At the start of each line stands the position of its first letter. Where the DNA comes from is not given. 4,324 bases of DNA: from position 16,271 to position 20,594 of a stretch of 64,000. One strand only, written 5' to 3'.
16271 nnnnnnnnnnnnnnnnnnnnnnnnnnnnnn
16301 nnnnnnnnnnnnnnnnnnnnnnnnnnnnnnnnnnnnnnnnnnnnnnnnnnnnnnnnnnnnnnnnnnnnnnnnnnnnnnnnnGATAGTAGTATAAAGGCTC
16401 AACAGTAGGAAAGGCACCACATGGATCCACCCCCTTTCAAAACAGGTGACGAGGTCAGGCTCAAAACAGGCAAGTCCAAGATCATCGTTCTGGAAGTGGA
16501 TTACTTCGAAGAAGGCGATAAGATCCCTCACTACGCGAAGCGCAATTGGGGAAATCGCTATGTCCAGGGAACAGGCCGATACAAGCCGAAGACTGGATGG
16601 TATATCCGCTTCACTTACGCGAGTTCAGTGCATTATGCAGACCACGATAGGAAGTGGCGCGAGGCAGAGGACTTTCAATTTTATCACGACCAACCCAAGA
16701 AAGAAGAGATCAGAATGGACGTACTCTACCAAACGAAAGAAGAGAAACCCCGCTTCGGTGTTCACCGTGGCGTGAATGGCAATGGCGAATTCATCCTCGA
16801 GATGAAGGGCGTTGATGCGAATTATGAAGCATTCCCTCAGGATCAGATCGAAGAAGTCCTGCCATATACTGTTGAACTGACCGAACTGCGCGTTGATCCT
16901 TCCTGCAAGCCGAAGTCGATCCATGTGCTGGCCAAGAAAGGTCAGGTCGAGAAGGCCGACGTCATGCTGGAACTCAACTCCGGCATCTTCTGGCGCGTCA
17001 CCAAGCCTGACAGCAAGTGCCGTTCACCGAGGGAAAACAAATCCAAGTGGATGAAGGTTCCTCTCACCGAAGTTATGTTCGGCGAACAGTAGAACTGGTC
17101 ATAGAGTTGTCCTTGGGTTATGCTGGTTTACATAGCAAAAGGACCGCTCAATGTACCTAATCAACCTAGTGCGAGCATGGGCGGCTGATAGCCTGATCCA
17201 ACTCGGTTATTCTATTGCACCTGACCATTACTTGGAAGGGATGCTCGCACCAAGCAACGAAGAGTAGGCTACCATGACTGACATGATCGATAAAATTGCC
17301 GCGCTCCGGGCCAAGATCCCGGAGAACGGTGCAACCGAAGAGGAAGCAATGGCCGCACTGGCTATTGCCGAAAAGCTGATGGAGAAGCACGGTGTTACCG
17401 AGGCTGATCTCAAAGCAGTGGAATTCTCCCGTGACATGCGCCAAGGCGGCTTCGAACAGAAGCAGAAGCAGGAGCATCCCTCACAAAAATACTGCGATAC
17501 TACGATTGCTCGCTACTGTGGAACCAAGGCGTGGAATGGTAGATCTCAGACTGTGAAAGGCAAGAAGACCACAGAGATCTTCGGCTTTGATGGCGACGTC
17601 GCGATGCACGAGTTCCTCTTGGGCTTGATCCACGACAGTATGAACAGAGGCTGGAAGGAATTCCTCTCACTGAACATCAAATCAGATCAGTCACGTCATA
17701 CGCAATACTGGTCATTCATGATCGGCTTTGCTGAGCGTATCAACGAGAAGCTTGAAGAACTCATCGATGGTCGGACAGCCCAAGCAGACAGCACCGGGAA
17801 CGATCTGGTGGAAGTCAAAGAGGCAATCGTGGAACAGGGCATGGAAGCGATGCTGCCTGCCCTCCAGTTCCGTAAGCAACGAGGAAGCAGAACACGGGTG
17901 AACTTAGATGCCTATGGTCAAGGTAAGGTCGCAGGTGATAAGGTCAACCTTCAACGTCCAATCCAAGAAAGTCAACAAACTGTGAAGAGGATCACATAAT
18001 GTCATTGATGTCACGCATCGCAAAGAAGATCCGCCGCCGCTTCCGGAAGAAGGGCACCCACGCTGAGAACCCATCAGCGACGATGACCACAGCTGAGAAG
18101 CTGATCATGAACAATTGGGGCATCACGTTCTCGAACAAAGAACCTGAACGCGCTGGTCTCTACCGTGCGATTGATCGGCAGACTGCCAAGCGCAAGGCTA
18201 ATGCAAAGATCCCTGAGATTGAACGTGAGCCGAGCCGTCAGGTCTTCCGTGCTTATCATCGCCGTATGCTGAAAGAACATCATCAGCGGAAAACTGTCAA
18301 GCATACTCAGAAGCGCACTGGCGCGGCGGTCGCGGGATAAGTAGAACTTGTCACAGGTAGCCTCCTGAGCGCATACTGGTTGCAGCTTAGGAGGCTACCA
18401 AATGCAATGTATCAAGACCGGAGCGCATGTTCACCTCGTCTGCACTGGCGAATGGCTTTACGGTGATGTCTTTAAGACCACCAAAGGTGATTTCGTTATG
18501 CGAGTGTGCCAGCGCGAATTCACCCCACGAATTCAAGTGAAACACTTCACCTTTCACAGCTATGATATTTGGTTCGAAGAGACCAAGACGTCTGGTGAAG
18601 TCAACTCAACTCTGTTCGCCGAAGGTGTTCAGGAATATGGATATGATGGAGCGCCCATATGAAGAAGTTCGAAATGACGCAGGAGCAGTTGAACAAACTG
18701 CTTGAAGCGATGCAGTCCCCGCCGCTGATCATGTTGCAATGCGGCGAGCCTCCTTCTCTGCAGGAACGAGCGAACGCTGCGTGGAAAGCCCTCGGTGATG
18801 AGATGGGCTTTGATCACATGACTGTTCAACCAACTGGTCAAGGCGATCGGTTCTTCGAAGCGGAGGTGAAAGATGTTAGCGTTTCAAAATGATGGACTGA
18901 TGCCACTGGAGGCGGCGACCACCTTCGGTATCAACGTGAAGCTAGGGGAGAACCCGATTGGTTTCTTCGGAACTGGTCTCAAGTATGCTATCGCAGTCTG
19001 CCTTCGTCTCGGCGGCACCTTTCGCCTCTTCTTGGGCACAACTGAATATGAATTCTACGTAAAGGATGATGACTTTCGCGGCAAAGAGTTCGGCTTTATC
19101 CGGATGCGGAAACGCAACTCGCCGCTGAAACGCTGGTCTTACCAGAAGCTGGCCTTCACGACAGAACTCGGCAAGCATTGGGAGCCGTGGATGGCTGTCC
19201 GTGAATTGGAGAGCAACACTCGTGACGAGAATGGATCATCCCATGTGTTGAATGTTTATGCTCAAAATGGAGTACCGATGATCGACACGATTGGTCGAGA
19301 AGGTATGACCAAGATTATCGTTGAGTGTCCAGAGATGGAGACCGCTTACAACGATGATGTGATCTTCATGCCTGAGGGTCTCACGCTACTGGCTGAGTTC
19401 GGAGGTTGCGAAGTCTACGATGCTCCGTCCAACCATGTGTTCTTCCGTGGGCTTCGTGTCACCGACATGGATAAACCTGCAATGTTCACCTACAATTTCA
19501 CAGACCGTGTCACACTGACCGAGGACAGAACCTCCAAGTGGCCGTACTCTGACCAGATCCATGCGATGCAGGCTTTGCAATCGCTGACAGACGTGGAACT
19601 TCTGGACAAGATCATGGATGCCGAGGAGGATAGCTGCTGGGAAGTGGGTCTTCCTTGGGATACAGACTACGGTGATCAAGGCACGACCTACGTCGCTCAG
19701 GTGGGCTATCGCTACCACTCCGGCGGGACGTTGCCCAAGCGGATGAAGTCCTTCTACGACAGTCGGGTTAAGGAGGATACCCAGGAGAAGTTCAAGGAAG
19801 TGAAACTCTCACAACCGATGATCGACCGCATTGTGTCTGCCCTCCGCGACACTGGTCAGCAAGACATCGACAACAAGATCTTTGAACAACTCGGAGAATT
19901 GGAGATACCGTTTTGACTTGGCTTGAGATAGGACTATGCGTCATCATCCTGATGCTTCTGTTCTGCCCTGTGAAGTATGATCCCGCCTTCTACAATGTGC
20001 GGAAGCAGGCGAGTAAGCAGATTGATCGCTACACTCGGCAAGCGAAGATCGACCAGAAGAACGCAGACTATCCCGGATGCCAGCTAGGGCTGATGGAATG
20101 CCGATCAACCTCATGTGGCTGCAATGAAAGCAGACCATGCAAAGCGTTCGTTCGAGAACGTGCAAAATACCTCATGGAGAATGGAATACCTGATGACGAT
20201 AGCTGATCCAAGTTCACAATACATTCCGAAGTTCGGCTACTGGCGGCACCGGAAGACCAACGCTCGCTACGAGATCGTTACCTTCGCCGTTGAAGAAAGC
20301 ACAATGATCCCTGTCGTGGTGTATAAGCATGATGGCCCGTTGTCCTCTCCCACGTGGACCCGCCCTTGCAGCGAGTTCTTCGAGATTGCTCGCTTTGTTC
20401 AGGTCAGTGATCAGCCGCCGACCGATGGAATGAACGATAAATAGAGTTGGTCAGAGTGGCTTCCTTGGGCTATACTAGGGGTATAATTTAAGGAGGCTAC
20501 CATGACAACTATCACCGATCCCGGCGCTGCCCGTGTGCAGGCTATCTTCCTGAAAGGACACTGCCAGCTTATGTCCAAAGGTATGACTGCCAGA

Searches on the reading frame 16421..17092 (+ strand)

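Call 54: search_protein_families(library=phrogs, proteins=[window:16421-17092:+], max_evalue=0.0001)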
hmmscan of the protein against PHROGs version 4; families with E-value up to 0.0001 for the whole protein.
window:16421-17092:+ (223 aa): 1 family
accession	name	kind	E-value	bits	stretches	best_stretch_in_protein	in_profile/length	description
phrog_36463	-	unknown function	1.5e-08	35.8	1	6-205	4-181/197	-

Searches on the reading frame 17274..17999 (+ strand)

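Call 55: search_protein_families(library=phrogs, proteins=[window:17274-17999:+], max_evalue=0.0001)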
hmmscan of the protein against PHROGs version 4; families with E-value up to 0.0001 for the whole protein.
window:17274-17999:+ (241 aa): 1 family
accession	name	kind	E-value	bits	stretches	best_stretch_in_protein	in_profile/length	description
phrog_421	-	unknown function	6e-32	112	1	2-236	7-236/241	unknown function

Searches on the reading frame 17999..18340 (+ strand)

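Call 65: search_protein_families(library=pfam, proteins=[window:17999-18340:+], max_evalue=0.01)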
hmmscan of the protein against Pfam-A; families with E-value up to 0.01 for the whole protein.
window:17999-18340:+ (113 aa): 1 family
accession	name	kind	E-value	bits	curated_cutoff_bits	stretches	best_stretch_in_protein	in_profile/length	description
PF00181.30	Ribosomal_L2_N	-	0.0019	18.6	23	1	41-83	7-49/77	Ribosomal Proteins L2, RNA binding N-terminal domain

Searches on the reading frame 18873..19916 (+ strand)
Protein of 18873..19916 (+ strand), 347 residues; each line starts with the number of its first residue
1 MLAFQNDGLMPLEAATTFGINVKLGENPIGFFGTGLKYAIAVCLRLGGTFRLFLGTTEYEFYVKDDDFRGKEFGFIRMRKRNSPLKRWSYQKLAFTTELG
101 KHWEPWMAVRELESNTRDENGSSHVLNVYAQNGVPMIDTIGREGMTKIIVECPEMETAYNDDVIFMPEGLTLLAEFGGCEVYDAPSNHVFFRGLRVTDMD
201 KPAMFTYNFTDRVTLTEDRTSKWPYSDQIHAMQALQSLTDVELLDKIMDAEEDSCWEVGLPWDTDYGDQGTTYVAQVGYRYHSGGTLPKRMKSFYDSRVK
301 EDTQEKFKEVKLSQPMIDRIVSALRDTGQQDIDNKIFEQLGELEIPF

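Call 55: search_protein_families(library=phrogs, proteins=[window:18873-19916:+], max_evalue=0.0001)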
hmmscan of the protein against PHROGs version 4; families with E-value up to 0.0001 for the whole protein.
window:18873-19916:+ (347 aa): 2 families
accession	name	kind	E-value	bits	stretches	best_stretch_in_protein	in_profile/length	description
phrog_8203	-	unknown function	1.1e-39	137.4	1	1-252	3-234/394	-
phrog_6077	-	unknown function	6.3e-09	36.4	0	164-261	169-256/366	-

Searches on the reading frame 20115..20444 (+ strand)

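Call 65: search_protein_families(library=pfam, proteins=[window:20115-20444:+], max_evalue=0.01)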
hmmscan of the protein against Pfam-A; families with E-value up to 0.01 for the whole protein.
window:20115-20444:+ (109 aa): 1 family
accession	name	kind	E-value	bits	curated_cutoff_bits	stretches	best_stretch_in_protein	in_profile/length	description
PF07866.17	DUF1653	-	1.3e-06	29.1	23.5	1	41-90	1-48/62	Protein of unknown function (DUF1653)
